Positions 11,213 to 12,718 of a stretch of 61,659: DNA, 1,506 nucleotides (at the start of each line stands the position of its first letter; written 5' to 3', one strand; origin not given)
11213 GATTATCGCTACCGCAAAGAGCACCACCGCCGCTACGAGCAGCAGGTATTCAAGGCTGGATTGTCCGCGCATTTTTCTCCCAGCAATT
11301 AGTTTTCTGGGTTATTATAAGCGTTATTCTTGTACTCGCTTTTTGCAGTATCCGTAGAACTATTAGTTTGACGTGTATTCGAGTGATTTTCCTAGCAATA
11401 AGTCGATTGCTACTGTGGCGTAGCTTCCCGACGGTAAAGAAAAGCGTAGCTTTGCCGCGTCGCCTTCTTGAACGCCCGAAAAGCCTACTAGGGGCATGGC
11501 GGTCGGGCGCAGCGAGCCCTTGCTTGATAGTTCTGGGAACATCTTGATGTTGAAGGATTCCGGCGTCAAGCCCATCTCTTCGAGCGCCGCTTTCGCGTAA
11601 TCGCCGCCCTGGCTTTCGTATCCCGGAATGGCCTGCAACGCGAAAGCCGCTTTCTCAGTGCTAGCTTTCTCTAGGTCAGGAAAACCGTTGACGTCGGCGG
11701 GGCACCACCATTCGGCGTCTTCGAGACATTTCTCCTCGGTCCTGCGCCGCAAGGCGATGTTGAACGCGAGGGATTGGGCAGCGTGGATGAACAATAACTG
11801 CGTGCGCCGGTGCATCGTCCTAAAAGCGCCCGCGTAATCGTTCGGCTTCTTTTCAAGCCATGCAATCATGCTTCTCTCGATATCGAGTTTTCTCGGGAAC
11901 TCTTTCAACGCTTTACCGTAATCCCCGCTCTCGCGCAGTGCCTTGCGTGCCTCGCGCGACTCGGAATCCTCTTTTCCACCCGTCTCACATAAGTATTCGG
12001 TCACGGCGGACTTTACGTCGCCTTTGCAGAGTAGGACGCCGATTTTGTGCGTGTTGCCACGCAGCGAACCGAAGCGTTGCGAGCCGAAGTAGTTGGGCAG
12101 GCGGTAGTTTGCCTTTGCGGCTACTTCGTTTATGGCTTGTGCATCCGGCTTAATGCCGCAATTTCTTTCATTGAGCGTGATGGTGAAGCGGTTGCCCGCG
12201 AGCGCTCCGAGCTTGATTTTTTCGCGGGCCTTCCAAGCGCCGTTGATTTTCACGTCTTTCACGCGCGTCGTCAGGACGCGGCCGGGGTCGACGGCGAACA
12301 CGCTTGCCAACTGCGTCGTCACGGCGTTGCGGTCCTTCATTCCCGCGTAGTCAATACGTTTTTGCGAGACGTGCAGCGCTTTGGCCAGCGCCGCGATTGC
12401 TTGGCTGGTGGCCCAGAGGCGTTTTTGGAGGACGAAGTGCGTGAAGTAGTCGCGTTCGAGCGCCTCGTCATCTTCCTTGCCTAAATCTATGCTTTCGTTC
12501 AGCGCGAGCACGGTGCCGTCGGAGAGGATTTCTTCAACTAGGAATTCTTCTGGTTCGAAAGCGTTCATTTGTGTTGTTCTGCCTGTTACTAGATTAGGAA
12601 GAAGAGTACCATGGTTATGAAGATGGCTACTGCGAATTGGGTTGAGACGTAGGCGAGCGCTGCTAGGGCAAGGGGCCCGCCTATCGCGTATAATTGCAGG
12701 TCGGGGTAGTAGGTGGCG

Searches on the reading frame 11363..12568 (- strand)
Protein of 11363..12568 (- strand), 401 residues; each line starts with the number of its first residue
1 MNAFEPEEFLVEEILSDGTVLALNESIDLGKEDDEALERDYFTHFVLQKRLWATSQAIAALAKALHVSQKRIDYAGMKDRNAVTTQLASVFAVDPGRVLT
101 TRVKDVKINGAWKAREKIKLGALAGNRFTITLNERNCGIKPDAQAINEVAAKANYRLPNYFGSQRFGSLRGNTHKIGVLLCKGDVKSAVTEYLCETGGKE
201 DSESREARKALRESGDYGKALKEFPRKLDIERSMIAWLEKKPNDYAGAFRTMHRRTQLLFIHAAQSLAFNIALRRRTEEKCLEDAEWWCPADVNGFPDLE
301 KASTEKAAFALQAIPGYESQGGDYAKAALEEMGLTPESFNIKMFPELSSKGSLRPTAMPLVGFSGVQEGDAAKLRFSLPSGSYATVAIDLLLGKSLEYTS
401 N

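Call 48: search_protein_families(library=pfam, proteins=[window:11363-12568:-], max_evalue=0.00001)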
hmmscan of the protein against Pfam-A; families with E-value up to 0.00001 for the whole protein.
window:11363-12568:- (401 aa): 1 family
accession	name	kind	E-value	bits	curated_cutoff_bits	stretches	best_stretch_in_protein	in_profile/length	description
PF01142.23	TruD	-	1.6e-95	320.9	27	1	5-386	21-407/412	tRNA pseudouridine synthase D (TruD)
